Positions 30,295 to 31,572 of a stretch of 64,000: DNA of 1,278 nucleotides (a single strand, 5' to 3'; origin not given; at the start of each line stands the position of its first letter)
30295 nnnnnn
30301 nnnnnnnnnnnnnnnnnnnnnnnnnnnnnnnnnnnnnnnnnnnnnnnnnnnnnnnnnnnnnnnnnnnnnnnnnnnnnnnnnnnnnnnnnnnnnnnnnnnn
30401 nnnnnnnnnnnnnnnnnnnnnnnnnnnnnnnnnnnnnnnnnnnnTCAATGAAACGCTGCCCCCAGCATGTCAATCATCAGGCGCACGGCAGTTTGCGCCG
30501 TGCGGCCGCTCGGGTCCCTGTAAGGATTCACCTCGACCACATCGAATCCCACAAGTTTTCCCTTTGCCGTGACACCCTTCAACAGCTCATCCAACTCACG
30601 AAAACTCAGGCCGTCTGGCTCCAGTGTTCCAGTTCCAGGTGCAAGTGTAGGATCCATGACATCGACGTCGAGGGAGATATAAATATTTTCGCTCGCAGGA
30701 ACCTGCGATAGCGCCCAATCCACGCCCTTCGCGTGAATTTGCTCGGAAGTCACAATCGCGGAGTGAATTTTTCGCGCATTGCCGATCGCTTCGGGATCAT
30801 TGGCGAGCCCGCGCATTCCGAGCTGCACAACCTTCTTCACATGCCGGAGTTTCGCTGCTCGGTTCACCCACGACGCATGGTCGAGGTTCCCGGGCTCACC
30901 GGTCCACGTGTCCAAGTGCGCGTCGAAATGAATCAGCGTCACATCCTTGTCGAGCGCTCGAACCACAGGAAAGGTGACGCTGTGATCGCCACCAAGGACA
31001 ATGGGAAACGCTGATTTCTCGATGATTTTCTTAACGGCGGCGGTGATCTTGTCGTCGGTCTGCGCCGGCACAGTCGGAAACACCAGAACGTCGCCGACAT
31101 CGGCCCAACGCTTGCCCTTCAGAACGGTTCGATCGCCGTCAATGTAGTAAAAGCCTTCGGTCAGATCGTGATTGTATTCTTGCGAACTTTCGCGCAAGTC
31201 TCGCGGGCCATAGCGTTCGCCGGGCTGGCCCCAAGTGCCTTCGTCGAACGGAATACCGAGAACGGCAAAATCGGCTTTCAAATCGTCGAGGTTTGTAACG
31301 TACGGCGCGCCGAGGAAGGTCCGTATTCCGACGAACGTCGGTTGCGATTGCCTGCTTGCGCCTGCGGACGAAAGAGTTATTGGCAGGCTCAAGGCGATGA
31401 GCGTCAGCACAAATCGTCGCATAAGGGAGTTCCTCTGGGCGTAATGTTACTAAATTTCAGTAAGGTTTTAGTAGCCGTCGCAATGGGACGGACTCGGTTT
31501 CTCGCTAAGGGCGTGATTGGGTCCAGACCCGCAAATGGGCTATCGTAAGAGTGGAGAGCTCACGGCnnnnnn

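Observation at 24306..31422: Candidate undescribed periplasm-initiated polyamine/guanidino catabolic system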

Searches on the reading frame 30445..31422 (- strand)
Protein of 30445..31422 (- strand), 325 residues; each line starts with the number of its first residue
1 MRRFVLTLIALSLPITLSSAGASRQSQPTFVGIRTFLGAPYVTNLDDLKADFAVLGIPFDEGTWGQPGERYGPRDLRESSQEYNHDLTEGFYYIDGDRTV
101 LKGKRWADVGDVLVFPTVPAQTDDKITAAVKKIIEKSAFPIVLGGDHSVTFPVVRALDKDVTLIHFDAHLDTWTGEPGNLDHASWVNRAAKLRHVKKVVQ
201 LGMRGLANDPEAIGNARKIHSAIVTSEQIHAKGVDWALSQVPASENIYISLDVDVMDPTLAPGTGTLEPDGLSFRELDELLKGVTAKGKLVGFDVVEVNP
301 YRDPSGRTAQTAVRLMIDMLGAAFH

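Call 4: search_protein_families(library=pfam, proteins=[window:30445-31422:-])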
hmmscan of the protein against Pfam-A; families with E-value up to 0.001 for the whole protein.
window:30445-31422:- (325 aa): 1 family
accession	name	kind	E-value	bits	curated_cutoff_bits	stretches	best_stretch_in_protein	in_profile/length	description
PF00491.26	Arginase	-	2.2e-71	241.1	22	1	50-320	1-279/280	Arginase family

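Call 5: search_protein_families(library=ncbifam, proteins=[window:30445-31422:-])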
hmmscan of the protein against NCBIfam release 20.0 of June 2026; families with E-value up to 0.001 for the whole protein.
window:30445-31422:- (325 aa): 5 families
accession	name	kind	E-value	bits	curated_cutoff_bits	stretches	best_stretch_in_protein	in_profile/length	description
NF002564.0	PRK02190.1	subfamily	9.8e-57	192.4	302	1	23-322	8-300/307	agmatinase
TIGR01230.1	agmatinase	equivalog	2.8e-46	158.3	174.3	1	45-321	8-274/275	agmatinase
TIGR01227.1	hutG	equivalog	1.3e-33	116.6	229.15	1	45-320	30-306/307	formimidoylglutamase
TIGR01229.1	rocF_arginase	equivalog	6.4e-33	114.4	227.6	1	54-322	2-297/300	arginase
NF010347.0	PRK13775.1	equivalog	4.7e-12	45.8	381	1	108-316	97-320/331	formimidoylglutamase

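Call 9: search_solved_structures(query=window:30445-31422:-, max_evalue=1e-10)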
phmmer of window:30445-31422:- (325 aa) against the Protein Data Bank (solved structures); distinct sequences matched with E-value up to 1e-10: 60.
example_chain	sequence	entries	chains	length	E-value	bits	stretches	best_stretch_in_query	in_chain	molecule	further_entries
1wog_A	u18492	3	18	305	5e-52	180.3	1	30-323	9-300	agmatinase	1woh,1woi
7esr_A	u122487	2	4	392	1.1e-42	149.5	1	23-320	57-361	Probable agmatinase 2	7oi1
9fek_A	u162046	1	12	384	1e-36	130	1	23-321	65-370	Putative agmatinase 2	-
3nip_A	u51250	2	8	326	3.1e-36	128.3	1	27-320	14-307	3-guanidinopropionase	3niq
3nio_A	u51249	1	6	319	1.3e-34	123.1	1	26-320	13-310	Guanidinobutyrase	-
3pzl_A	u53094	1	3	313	3e-33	118.6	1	49-316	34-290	Agmatine ureohydrolase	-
1gq6_A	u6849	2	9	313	1.2e-31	113.3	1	27-319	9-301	PROCLAVAMINATE AMIDINO HYDROLASE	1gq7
6vss_A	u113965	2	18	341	3.6e-31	111.7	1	29-319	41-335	Arginase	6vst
6vsu_A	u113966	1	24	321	4e-30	108.3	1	29-319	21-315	Arginase 1, mitochondrial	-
4dz4_A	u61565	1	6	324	8.8e-30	107.2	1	27-320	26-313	Agmatinase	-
7lol_A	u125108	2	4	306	4.4e-28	101.6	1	36-320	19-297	Agmatinase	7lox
7lba_A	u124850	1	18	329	5.5e-28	101.3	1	36-320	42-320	Agmatinase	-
3lhl_A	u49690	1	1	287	3.2e-26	95.5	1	50-316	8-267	Putative agmatinase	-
8ryi_C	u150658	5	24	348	7.5e-26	94.2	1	31-319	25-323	Arginase family protein | metformin hydrolase subunit B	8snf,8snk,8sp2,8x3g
2ef4_A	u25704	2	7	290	4.6e-21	78.5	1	133-322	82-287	Arginase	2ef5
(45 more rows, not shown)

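Call 27: find_related_loci(query=window:30445-31422:-, collection=genome_contigs, flank=7000)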
Query window:30445-31422:- (325 aa) in genome_contigs; peptide patterns used: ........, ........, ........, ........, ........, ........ (x = any residue, [..] = any of these).
600 stretches matched a pattern (row limit reached: there are more); 558 encode a relative of the query (tblastn E <= 1e-3); the best 80 are kept; 80 distinct loci.
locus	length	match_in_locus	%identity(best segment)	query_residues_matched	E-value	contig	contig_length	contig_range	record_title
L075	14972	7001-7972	70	1-325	2e-163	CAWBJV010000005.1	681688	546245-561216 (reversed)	MAG: uncultured Acidobacteriaceae bacterium isolate MFD03346.bin.1.68 genome assembly, contig: contig_1989, whole genome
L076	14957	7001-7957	74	7-325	7e-161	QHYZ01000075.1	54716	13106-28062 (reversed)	MAG: Acidobacteria bacterium isolate gp2 AA104 14_0929_09_30cm_scaffold_142_curated, whole genome shotgun sequence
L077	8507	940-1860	74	18-324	5e-160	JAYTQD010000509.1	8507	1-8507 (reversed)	MAG: Acidobacteriaceae bacterium isolate GFS_4547 GFS_4547_508, whole genome shotgun sequence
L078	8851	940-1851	72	22-325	4e-155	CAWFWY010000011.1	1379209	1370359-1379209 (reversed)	MAG: uncultured Acidobacteriota bacterium isolate MFD06714.bin.2.98 genome assembly, contig: contig_36715, whole genome 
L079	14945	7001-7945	61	20-325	1e-131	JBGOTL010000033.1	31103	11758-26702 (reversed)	MAG: Candidatus Acidiferrum sp. isolate OBJ_0618_7090110_163 k141_6379494_length_31103_cov_64.5056, whole genome shotgun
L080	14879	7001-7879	35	28-320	2e-44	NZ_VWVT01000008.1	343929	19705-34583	Nocardiopsis sinuspersici strain DSM 45277 contig008, whole genome shotgun sequence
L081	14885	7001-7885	35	28-322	2e-43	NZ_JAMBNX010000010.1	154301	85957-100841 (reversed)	Agromyces mediolanus strain RA 14A.10 NODE_10_, whole genome shotgun sequence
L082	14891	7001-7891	34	25-321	3e-43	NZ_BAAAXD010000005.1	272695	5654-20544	Streptomyces yanii strain JCM 3331 sequence05, whole genome shotgun sequence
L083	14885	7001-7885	35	28-322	1e-43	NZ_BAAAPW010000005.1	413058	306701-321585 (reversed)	Agromyces tropicus strain JCM 15672 sequence05, whole genome shotgun sequence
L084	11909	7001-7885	36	28-322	1e-43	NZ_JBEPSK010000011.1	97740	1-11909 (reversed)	Mycetocola sp. 2940 Ga0501449_11, whole genome shotgun sequence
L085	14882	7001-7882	32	28-319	5e-43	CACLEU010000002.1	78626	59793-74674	uncultured Pelagibacteraceae bacterium isolate AG-461-M04 genome assembly, contig: AG-461-M04_NODE_2, whole genome shotg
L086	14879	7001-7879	36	28-320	4e-43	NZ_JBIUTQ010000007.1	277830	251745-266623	Streptosporangium sp. NPDC087985 NPDC087985_169_C11.ctg-0007, whole genome shotgun sequence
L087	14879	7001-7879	35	28-320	3e-43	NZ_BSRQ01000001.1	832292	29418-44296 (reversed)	Microtetraspora sp. NBRC 13810 sequence001, whole genome shotgun sequence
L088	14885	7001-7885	35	28-321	3e-43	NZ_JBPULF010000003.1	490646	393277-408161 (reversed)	Paeniglutamicibacter sp. R2-26 3, whole genome shotgun sequence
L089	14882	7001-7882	37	28-321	7e-43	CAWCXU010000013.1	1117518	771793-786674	MAG: uncultured Actinomycetes bacterium isolate MFD07639.bin.1.66 genome assembly, contig: contig_5671, whole genome sho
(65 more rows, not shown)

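Call 32: search_protein_families(library=pfam, proteins=[L075:4267-6159:-, L075:8369-9418:+, L075:9425-11188:+, L076:56-2890:+, L076:8039-9763:+, L077:137-796:-, L077:1923-4139:-, L078:1851-3548:-, L079:5895-6818:+, L079:7994-10717:+], max_evalue=0.00001)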
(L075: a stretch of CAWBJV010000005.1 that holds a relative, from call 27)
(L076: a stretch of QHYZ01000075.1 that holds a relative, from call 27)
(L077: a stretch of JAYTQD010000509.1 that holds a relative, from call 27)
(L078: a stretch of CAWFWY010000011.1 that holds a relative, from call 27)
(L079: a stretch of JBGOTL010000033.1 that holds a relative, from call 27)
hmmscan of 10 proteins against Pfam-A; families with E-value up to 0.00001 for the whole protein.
L075:4267-6159:- (630 aa): 1 family
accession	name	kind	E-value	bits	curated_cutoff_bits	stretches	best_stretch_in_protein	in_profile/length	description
PF01642.28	MM_CoA_mutase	-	4.4e-233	774.9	22.1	1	106-622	1-512/512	Methylmalonyl-CoA mutase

L075:8369-9418:+ (349 aa): 1 family
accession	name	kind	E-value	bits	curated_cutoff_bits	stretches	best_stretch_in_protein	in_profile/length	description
PF03544.19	TonB_C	-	2e-14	54.2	24.6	1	270-347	1-79/79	Gram-negative bacterial TonB protein C-terminal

L075:9425-11188:+ (587 aa): 1 family
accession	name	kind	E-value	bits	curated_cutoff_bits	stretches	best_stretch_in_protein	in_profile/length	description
PF01435.24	Peptidase_M48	-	1.4e-07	32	20.3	1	340-413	7-84/186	Peptidase family M48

L076:56-2890:+ (944 aa): 2 families
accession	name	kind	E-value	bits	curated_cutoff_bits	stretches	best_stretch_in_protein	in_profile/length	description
PF25183.1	OMP_b-brl_4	-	5.6e-187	624.2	30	1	40-937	1-838/838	Outer membrane beta barrel domain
PF00593.30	TonB_dep_Rec_b-barrel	-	3.2e-07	31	27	1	282-514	25-245/436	TonB dependent receptor-like, beta-barrel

L076:8039-9763:+ (574 aa): 2 families
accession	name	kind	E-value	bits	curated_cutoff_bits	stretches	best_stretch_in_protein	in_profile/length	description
PF07969.17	Amidohydro_3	-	2.9e-95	321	29.7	1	77-566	2-469/472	Amidohydrolase family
PF01979.26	Amidohydro_1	-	3.7e-11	43.3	25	1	215-565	28-342/345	Amidohydrolase family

L077:137-796:- (219 aa): 1 family
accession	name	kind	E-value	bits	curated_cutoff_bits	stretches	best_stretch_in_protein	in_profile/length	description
PF01850.27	PIN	-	2.1e-10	41.7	23.6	1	95-206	2-111/120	PIN domain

L077:1923-4139:- (738 aa): 4 families
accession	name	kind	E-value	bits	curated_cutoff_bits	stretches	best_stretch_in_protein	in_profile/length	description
PF02518.31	HATPase_c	-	1.1e-19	71.4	26.4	1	463-583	2-109/111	Histidine kinase-, DNA gyrase B-, and HSP90-like ATPase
PF00072.30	Response_reg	-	3e-17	63.2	30.2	1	606-717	1-110/111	Response regulator receiver domain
PF00672.30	HAMP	-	4.3e-16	59.4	25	1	292-344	1-53/53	HAMP domain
PF00512.31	HisKA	-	8.3e-10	39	26.9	1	359-419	3-64/66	His Kinase A (phospho-acceptor) domain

L078:1851-3548:- (565 aa): 2 families
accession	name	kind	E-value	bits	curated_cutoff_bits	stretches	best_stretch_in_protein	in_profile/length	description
PF02310.24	B12-binding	-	4.2e-15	56.1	32.1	1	45-154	12-119/121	B12 binding domain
PF04055.27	Radical_SAM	-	1.3e-10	42.1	29.5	1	225-348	2-122/166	Radical SAM superfamily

L079:5895-6818:+ (307 aa): 0 families

L079:7994-10717:+ (907 aa): 6 families
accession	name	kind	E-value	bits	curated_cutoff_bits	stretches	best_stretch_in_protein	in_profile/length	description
PF18368.7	Ig_GlcNase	-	5.8e-36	123.2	26.3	1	793-901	1-105/105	Exo-beta-D-glucosaminidase Ig-fold domain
PF22666.2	Glyco_hydro_2_N2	-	1.2e-21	77.9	27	1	57-212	1-120/167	Glycosyl hydrolase 2 galactose-binding domain-like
PF00703.27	Glyco_hydro_2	-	2e-13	51.5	23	1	248-365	2-108/109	Glycosyl hydrolases family 2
PF02837.24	Glyco_hydro_2_N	-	7.6e-11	42.7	28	1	125-209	56-133/169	Glycosyl hydrolases family 2, sugar binding domain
PF17786.7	Mannosidase_ig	-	1.3e-07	32.4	23.4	1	700-780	4-87/91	Mannosidase Ig/CBM-like domain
PF17753.7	Ig_mannosidase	-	1.4e-07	31.5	22.6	0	830-886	15-65/81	Ig-fold domain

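Call 38: search_protein_families(library=ncbifam, proteins=[L076:8039-9763:+], max_evalue=1e-10)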
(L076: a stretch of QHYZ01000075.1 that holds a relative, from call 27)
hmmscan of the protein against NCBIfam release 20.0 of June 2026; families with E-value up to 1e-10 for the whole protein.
L076:8039-9763:+ (574 aa): 1 family
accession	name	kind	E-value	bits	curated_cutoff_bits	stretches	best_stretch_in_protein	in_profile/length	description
NF006056.0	PRK08204.1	subfamily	1.1e-13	50.8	391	0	31-96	6-67/449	hypothetical protein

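Call 51: find_homologous_proteins(query=window:30445-31422:-, max_evalue=1e-40)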
Query window:30445-31422:- (325 aa): 1438 proteins with E <= 1e-40 among 8000 candidates; the best 120 are listed.
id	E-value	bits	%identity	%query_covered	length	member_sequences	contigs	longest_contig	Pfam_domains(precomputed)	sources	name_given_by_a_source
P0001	9.4e-215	730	100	100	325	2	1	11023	PF00491.27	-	-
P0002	1.3e-214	729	99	100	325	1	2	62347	PF00491.27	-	-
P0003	1.6e-203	693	94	100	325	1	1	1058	PF00491.27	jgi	jgi:agmatinase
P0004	5.0e-194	662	90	100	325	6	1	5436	PF00491.27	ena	-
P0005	8.5e-194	661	89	100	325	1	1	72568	PF00491.27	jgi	jgi:agmatinase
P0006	3.2e-191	653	88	100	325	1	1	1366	PF00491.27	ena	-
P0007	1.6e-188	644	86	100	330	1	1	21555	PF00491.27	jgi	jgi:agmatinase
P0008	2.0e-188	643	89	95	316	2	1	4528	PF00491.27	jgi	jgi:agmatinase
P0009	9.6e-188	641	89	93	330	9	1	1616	PF00491.27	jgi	-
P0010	1.1e-187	641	85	98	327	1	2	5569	PF00491.27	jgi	jgi:agmatinase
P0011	3.9e-187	639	85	99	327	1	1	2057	PF00491.27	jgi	jgi:agmatinase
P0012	4.5e-187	639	86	96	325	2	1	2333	PF00491.27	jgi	jgi:agmatinase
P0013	4.8e-187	639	87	96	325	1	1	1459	PF00491.27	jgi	jgi:agmatinase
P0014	8.6e-187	638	86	96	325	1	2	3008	PF00491.27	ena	-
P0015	1.6e-186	637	88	95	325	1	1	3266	PF00491.27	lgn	-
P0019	7.0e-186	635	83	100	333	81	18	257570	PF00491.27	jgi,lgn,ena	-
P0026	5.9e-185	632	85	100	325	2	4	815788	PF00491.27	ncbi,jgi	jgi:agmatinase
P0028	1.3e-184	631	89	94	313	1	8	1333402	PF00491.27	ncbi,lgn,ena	-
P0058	4.1e-170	583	77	100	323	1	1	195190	PF00491.27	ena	-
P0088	2.8e-165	567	80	94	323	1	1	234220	PF00491.27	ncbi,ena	-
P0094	4.2e-164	563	78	93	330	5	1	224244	PF00491.27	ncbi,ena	-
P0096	9.8e-164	562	75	100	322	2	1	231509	PF00491.27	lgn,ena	-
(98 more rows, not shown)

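Call 52: find_encoding_contigs(protein=P0019, flank=7000, max_places=3)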
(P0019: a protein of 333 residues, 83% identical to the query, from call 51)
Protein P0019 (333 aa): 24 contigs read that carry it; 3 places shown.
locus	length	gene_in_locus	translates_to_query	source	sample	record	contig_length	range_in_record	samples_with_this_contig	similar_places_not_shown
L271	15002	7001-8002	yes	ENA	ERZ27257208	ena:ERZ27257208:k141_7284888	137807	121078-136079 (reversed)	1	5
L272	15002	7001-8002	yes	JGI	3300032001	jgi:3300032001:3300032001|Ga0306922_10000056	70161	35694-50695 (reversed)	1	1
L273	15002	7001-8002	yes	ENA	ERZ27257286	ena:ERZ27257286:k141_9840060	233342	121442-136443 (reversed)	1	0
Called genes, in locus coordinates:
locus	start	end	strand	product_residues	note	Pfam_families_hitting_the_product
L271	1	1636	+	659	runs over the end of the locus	PF00512:HisKA, PF02518:HATPase_c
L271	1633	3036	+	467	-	PF00072:Response_reg, PF00158:Sigma54_activat, PF01078:Mg_chelatase (faint), PF14532:Sigma54_activ_2, PF07728:AAA_5, PF25601:AAA_lid_14, PF02954:HTH_8 (weak)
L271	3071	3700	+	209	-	PF12804:NTP_transf_3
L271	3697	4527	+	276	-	PF00005:ABC_tran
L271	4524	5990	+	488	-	PF13520:AA_permease_2, PF00324:AA_permease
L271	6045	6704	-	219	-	PF00677:Lum_binding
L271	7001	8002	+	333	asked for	PF00491:Arginase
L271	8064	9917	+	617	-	PF07992:Pyr_redox_2 (faint), PF01266:DAO (faint), PF13450:NAD_binding_8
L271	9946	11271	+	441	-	PF01266:DAO, PF01946:Thi4 (weak)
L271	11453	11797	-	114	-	PF13103:TonB_2 (weak), PF03544:TonB_C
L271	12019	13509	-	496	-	PF00171:Aldedh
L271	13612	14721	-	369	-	PF00383:dCMP_cyt_deam_1, PF14437:MafB19-deam, PF01872:RibD_C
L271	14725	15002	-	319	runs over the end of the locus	PF13191:AAA_16 (faint), PF02881:SRP54_N, PF13604:AAA_30 (weak), PF00448:SRP54, PF13401:AAA_22 (weak)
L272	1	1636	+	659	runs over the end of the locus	PF00512:HisKA, PF02518:HATPase_c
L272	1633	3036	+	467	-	PF00072:Response_reg, PF00158:Sigma54_activat, PF01078:Mg_chelatase (faint), PF14532:Sigma54_activ_2, PF07728:AAA_5, PF25601:AAA_lid_14, PF02954:HTH_8 (weak)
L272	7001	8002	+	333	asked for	PF00491:Arginase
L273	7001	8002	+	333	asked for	PF00491:Arginase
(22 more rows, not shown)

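Call 53: find_encoding_contigs(protein=P0028, flank=7000, max_places=2)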
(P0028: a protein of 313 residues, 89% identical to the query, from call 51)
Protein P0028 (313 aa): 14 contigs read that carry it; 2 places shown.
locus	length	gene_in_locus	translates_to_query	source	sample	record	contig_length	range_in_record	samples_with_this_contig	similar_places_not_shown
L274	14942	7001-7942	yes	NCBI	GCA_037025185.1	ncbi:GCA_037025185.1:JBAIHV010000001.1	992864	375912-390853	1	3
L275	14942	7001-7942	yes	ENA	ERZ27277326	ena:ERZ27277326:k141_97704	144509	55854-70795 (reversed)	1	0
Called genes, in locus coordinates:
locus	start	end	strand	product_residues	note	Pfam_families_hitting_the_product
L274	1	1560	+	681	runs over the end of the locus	PF00512:HisKA, PF02518:HATPase_c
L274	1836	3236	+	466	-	PF00072:Response_reg, PF00158:Sigma54_activat, PF01078:Mg_chelatase (faint), PF14532:Sigma54_activ_2, PF07728:AAA_5, PF25601:AAA_lid_14, PF02954:HTH_8 (weak)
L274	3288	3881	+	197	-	PF12804:NTP_transf_3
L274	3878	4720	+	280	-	PF00005:ABC_tran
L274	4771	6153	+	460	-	PF00324:AA_permease, PF13520:AA_permease_2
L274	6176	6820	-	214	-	PF00677:Lum_binding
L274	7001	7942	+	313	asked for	PF00491:Arginase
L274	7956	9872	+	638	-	PF01266:DAO (weak), PF13450:NAD_binding_8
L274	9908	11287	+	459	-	PF01266:DAO, PF01494:FAD_binding_3 (weak), PF01946:Thi4 (weak), PF13450:NAD_binding_8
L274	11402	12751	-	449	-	PF00324:AA_permease, PF13520:AA_permease_2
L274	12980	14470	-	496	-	PF00171:Aldedh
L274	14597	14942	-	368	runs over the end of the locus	PF00383:dCMP_cyt_deam_1, PF14437:MafB19-deam, PF01872:RibD_C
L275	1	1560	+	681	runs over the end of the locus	PF00512:HisKA, PF02518:HATPase_c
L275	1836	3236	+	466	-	PF00072:Response_reg, PF00158:Sigma54_activat, PF01078:Mg_chelatase (faint), PF14532:Sigma54_activ_2, PF07728:AAA_5, PF25601:AAA_lid_14, PF02954:HTH_8 (weak)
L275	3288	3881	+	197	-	PF12804:NTP_transf_3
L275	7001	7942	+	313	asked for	PF00491:Arginase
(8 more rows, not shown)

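Call 54: find_encoding_contigs(protein=P0058, flank=7000, max_places=2)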
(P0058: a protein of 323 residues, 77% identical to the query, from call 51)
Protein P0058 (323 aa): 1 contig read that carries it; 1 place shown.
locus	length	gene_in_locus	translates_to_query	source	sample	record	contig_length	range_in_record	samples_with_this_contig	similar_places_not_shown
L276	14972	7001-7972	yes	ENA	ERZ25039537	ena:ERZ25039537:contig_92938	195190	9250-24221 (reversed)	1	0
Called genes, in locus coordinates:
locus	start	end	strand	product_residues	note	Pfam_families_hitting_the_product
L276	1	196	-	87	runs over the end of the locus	-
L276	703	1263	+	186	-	-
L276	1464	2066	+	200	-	PF00392:GntR, PF13545:HTH_Crp_2 (faint)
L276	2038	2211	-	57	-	-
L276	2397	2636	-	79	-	-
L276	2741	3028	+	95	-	-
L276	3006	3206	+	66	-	-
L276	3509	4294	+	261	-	PF01680:SOR_SNZ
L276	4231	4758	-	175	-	-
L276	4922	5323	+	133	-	PF01451:LMWPc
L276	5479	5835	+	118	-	-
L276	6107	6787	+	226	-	PF01325:Fe_dep_repress, PF02742:Fe_dep_repr_C, PF04023:FeoA (weak)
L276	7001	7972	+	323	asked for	PF00491:Arginase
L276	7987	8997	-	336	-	PF01551:Peptidase_M23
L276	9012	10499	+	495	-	PF00171:Aldedh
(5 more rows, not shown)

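Call 55: find_encoding_contigs(protein=P0088, flank=7000, max_places=1)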
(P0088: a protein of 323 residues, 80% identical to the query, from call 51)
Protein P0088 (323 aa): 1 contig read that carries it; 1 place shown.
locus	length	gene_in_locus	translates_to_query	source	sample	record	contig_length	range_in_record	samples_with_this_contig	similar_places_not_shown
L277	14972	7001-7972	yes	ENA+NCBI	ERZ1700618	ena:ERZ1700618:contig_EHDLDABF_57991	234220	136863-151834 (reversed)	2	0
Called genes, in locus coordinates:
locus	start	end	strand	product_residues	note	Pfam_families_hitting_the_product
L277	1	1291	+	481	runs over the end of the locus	PF13493:DUF4118, PF00512:HisKA, PF02518:HATPase_c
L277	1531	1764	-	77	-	-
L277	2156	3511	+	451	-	PF00202:Aminotran_3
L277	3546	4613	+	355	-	PF00195:Chal_sti_synt_N, PF08392:FAE1_CUT1_RppA, PF02797:Chal_sti_synt_C, PF08541:ACP_syn_III_C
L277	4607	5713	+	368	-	PF00890:FAD_binding_2 (faint), PF01266:DAO (faint), PF01494:FAD_binding_3, PF07992:Pyr_redox_2 (weak)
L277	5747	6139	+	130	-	PF03625:DUF302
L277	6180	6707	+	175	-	-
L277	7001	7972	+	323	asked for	PF00491:Arginase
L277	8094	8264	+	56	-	-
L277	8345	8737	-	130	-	-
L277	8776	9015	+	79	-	-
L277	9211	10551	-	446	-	-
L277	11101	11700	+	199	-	-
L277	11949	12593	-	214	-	-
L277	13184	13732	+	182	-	-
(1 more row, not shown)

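Call 56: find_encoding_contigs(protein=P0094, flank=7000, max_places=1)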
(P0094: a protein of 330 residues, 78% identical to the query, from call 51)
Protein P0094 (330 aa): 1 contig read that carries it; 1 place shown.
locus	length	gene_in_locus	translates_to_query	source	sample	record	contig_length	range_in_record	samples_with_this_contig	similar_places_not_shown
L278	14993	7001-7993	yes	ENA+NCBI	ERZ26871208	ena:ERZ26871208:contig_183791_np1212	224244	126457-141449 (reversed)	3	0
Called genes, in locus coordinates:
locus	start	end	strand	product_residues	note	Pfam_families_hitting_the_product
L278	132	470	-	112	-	-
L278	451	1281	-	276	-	PF20244:DUF6599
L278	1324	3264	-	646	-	PF24837:AMIN-like (faint), PF11741:AMIN, PF01520:Amidase_3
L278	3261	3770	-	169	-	PF01464:SLT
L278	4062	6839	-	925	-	PF01411:tRNA-synt_2c, PF07973:tRNA_SAD, PF02272:DHHA1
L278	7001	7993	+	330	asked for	PF00491:Arginase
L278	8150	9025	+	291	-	-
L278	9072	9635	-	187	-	-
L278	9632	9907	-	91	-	-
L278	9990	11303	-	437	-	PF06580:His_kinase, PF02518:HATPase_c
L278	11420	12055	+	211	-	PF00925:GTP_cyclohydro2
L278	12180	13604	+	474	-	-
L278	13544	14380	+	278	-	-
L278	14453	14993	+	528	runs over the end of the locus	PF00069:Pkinase, PF01636:APH (faint), PF07714:PK_Tyr_Ser-Thr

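Call 57: find_encoding_contigs(protein=P0096, flank=7000, max_places=1)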
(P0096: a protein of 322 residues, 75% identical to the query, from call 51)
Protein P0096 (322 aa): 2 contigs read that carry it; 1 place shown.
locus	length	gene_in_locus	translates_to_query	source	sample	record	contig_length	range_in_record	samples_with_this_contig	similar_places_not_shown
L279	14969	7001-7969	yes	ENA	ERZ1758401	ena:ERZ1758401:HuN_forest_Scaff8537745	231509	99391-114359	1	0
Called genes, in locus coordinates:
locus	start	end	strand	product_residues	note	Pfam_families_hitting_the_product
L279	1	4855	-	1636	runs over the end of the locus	PF00989:PAS, PF08448:PAS_4, PF13426:PAS_9, PF00989:PAS, PF08447:PAS_3, PF08448:PAS_4, PF00989:PAS, PF08448:PAS_4, +19 more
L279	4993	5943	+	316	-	PF02899:Phage_int_SAM_1, PF00589:Phage_integrase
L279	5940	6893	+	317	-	PF02899:Phage_int_SAM_1, PF13495:Phage_int_SAM_4 (weak), PF00589:Phage_integrase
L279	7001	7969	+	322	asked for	PF00491:Arginase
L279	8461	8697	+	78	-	PF12728:HTH_17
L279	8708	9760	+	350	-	PF11104:PilM_2, PF14450:FtsA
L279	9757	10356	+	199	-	PF05137:PilN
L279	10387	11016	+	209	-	PF04350:PilO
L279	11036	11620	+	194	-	-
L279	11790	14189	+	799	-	PF11741:AMIN, PF21305:type_II_gspD_N0 (weak), PF07660:STN (weak), PF03958:Secretin_N, PF00263:Secretin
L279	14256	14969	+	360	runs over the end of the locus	PF01321:Creatinase_N, PF00557:Peptidase_M24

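Call 58: find_encoding_contigs(protein=P0026, flank=7000, max_places=1)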
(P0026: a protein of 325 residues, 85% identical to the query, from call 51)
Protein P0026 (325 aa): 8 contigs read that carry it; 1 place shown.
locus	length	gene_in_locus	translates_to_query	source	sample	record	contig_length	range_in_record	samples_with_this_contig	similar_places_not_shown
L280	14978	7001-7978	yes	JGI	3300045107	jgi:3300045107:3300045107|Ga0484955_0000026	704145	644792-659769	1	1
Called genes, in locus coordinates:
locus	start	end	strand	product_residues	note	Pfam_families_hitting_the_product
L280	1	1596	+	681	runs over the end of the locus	PF00512:HisKA, PF02518:HATPase_c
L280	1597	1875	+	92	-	-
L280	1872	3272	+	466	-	PF00072:Response_reg, PF00158:Sigma54_activat, PF01078:Mg_chelatase (faint), PF14532:Sigma54_activ_2, PF07728:AAA_5, PF25601:AAA_lid_14, PF02954:HTH_8 (weak)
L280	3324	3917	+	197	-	PF12804:NTP_transf_3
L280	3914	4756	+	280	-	PF00005:ABC_tran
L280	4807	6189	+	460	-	PF00324:AA_permease, PF13520:AA_permease_2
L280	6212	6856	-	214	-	PF00677:Lum_binding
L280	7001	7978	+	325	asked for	PF00491:Arginase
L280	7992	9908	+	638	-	PF01266:DAO (weak), PF13450:NAD_binding_8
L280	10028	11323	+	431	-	PF01494:FAD_binding_3 (weak), PF01946:Thi4 (weak), PF01266:DAO, PF13450:NAD_binding_8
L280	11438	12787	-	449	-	PF00324:AA_permease, PF13520:AA_permease_2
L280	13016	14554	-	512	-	PF00171:Aldedh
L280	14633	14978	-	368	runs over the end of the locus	PF00383:dCMP_cyt_deam_1, PF14437:MafB19-deam, PF01872:RibD_C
